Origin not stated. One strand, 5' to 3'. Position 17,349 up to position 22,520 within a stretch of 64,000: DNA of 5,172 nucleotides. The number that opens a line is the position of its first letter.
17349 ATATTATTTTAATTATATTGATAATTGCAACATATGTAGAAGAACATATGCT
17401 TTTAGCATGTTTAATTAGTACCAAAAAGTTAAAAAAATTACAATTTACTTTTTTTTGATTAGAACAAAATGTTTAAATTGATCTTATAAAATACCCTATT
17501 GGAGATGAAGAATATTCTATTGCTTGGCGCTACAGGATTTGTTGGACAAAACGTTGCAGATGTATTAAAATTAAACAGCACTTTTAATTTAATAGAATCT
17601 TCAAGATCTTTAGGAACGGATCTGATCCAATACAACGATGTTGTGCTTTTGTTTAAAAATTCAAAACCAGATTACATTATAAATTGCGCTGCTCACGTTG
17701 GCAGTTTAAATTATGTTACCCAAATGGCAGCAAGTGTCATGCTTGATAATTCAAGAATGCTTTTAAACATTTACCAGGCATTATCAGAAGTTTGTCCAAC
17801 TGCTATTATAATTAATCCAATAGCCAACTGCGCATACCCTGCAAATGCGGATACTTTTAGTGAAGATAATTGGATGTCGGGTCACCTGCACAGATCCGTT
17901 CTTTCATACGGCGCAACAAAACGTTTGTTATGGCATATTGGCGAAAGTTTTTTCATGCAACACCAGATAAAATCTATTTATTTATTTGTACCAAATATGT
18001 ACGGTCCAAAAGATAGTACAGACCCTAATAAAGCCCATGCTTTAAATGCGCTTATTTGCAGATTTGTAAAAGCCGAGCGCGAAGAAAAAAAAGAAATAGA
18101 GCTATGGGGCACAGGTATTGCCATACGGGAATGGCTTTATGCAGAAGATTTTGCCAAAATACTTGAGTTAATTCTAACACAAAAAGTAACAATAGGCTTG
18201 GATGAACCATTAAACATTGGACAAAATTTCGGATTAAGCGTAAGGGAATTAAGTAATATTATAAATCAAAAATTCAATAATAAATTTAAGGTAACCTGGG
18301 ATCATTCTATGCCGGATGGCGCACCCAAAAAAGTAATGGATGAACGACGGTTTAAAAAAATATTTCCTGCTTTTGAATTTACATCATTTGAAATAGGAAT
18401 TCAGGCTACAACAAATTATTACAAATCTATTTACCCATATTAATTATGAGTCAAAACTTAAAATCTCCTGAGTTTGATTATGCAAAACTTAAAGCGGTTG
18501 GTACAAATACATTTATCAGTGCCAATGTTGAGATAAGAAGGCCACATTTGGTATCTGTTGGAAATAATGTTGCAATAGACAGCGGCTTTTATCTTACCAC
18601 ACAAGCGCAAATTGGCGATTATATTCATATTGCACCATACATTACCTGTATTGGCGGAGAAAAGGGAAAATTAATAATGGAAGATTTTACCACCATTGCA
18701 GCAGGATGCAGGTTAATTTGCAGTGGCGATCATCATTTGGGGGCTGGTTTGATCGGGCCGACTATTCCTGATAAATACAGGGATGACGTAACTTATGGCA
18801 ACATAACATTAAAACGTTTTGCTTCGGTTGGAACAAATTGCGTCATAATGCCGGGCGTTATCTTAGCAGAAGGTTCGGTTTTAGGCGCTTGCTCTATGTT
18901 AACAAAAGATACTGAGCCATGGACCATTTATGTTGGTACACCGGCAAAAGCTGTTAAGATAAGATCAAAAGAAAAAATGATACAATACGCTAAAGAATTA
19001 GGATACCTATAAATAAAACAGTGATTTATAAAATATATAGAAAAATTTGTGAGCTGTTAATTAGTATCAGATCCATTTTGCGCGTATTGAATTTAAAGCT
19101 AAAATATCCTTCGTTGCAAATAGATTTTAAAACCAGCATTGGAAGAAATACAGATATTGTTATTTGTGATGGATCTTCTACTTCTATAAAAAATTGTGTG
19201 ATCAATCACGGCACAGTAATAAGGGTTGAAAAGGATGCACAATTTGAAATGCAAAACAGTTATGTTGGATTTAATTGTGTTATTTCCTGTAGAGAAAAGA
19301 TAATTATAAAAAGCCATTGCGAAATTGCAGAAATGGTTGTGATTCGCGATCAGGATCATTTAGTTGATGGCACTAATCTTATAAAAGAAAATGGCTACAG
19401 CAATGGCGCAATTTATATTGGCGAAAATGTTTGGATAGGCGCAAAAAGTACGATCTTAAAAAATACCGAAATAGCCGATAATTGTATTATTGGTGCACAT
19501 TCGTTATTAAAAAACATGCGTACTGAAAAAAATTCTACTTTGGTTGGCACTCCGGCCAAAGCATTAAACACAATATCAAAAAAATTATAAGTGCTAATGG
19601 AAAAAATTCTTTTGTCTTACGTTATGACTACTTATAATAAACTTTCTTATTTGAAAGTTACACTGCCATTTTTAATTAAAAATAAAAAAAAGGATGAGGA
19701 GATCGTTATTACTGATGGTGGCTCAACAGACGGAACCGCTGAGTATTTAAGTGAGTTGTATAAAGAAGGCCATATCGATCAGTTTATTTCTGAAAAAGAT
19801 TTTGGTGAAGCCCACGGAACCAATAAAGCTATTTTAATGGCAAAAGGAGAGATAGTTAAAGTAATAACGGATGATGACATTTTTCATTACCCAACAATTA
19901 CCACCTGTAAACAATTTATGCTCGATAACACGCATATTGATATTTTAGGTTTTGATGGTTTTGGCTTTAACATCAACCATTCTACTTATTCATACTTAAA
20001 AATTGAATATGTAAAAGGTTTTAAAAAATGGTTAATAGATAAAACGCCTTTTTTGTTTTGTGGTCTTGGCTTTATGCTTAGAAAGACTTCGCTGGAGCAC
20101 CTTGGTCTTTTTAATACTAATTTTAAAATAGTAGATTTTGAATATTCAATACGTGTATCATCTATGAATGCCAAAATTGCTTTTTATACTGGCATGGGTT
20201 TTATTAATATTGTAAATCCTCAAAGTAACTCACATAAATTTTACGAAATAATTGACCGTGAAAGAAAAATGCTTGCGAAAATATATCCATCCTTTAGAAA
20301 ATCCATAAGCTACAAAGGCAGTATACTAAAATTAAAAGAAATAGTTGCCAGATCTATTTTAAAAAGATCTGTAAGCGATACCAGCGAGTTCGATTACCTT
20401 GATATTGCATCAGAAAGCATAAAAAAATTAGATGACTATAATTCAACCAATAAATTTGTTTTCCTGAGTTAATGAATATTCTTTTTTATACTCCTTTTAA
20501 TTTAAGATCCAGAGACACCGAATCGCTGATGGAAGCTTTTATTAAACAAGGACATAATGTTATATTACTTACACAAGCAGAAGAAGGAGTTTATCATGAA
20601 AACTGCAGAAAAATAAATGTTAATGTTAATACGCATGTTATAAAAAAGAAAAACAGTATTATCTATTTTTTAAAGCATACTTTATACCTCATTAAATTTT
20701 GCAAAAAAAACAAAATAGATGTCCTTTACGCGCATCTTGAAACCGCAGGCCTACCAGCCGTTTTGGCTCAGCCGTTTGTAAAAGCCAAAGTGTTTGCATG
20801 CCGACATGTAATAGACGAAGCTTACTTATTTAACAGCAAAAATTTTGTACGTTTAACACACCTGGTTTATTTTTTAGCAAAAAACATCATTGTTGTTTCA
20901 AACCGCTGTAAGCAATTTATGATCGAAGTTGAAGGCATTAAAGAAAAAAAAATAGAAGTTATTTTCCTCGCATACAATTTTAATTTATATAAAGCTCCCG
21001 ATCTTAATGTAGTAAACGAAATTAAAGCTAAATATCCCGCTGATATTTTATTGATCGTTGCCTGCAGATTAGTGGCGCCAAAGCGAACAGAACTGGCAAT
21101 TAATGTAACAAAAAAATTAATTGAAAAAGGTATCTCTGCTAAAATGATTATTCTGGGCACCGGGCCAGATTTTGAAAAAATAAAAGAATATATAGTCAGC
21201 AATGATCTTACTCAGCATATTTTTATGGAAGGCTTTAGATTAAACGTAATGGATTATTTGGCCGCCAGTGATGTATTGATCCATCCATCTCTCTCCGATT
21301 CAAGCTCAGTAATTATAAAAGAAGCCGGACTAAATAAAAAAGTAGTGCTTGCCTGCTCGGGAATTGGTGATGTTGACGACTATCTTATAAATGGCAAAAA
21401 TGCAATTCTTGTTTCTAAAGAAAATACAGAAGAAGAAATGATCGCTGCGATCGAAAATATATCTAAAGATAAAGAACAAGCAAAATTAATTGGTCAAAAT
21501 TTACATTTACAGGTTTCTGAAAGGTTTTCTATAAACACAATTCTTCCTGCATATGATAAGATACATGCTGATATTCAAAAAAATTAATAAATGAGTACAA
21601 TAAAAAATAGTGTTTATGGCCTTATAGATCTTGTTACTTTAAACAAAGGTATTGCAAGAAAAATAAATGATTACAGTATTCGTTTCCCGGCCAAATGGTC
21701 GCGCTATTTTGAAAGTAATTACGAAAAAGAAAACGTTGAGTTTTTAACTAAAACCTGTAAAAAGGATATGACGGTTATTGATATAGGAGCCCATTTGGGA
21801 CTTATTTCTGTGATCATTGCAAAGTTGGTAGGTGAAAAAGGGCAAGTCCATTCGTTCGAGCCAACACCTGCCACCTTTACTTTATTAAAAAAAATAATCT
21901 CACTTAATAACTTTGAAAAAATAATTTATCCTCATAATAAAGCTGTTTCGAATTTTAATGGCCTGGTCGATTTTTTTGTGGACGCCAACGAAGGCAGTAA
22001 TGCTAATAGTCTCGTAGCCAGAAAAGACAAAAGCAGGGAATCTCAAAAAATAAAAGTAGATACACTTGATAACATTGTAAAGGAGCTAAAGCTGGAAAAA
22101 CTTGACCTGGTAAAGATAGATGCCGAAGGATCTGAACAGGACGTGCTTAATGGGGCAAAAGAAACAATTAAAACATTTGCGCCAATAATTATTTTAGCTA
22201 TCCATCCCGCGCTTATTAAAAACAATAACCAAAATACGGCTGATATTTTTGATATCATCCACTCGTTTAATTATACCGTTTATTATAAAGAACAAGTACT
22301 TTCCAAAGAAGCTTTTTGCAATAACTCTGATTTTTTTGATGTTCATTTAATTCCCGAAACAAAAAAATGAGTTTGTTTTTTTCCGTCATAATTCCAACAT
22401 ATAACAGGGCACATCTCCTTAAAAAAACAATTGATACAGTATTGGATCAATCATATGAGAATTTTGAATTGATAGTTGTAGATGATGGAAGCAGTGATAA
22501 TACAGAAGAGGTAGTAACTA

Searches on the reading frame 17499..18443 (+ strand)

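Call 98: search_protein_families(library=pfam, proteins=[window:17499-18443:+], max_evalue=0.00001)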
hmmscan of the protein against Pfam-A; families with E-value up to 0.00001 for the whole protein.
window:17499-18443:+ (314 aa): 2 families
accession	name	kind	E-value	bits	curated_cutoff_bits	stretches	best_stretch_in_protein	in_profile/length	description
PF01370.27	Epimerase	-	2e-30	106.4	20.9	1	6-241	1-240/240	NAD dependent epimerase/dehydratase family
PF16363.11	GDP_Man_Dehyd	-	2e-10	41.1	27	1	40-265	59-280/332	GDP-mannose 4,6 dehydratase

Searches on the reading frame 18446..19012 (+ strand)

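Call 98: search_protein_families(library=pfam, proteins=[window:18446-19012:+], max_evalue=0.00001)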
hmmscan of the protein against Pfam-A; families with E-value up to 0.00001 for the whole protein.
window:18446-19012:+ (188 aa): 2 families
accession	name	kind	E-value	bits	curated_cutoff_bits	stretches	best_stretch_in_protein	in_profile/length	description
PF00132.30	Hexapep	-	1.8e-11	43.7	27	0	125-153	7-35/36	Bacterial transferase hexapeptide (six repeats)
PF14602.12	Hexapep_2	-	4.8e-06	26.6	27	0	128-153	10-33/34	Hexapeptide repeat of succinyl-transferase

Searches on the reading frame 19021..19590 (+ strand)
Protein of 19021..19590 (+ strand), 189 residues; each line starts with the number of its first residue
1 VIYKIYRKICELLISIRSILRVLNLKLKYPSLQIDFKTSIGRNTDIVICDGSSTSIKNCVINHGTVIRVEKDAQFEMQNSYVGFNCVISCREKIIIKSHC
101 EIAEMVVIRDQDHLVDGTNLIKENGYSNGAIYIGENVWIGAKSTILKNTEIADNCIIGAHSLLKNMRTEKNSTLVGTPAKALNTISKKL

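Call 99: search_protein_families(library=pfam, proteins=[window:19021-19590:+], max_evalue=0.00001)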
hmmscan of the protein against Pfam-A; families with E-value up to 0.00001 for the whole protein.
window:19021-19590:+ (189 aa): 1 family
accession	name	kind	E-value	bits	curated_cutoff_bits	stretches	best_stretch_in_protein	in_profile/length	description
PF00132.30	Hexapep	-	4.5e-12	45.6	27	1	131-164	2-35/36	Bacterial transferase hexapeptide (six repeats)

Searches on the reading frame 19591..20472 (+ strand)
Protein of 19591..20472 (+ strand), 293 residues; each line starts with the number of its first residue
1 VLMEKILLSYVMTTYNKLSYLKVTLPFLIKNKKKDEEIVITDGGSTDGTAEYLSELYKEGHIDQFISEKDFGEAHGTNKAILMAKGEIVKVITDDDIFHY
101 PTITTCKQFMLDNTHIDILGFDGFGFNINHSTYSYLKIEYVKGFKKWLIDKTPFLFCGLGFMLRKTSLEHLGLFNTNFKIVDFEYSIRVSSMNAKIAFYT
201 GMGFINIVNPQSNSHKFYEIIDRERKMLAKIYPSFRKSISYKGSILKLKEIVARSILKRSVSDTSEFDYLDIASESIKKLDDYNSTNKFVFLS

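Call 99: search_protein_families(library=pfam, proteins=[window:19591-20472:+], max_evalue=0.00001)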
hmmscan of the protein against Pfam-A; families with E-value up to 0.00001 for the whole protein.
window:19591-20472:+ (293 aa): 1 family
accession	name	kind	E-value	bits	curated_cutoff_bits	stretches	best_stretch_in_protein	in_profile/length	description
PF00535.33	Glycos_transf_2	-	3.7e-18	66.4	23.3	1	9-170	1-166/168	Glycosyl transferase family 2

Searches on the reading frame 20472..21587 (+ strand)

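Call 99: search_protein_families(library=pfam, proteins=[window:20472-21587:+], max_evalue=0.00001)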
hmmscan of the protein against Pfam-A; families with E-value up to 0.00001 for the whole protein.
window:20472-21587:+ (371 aa): 4 families
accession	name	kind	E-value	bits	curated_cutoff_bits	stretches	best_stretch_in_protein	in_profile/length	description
PF00534.26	Glycos_transf_1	-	2.8e-16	60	26.4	1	186-343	10-168/172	Glycosyl transferases group 1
PF13692.12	Glyco_trans_1_4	-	1.1e-14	55.3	27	1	194-333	4-142/142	Glycosyl transferases group 1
PF13439.12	Glyco_transf_4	-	5.3e-14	53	28.5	1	17-164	9-162/170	Glycosyltransferase Family 4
PF13579.12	Glyco_trans_4_4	-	5.7e-07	30.4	29.7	1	15-164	6-155/158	Glycosyl transferase 4-like domain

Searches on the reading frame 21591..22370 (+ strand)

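Call 99: search_protein_families(library=pfam, proteins=[window:21591-22370:+], max_evalue=0.00001)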
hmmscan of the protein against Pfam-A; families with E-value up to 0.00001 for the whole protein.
window:21591-22370:+ (259 aa): 3 families
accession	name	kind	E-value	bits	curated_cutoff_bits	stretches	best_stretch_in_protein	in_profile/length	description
PF05050.19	Methyltransf_21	-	3.3e-20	73.3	22.7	1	64-228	1-171/173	Methyltransferase FkbM domain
PF05575.17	V_cholerae_RfbT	-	1.4e-08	34.9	27.9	1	39-240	60-265/286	Vibrio cholerae RfbT protein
PF02475.24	TRM5-TYW2_MTfase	-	5.9e-07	30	28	1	39-123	18-100/164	TRM5/TYW2 methyltransferase domain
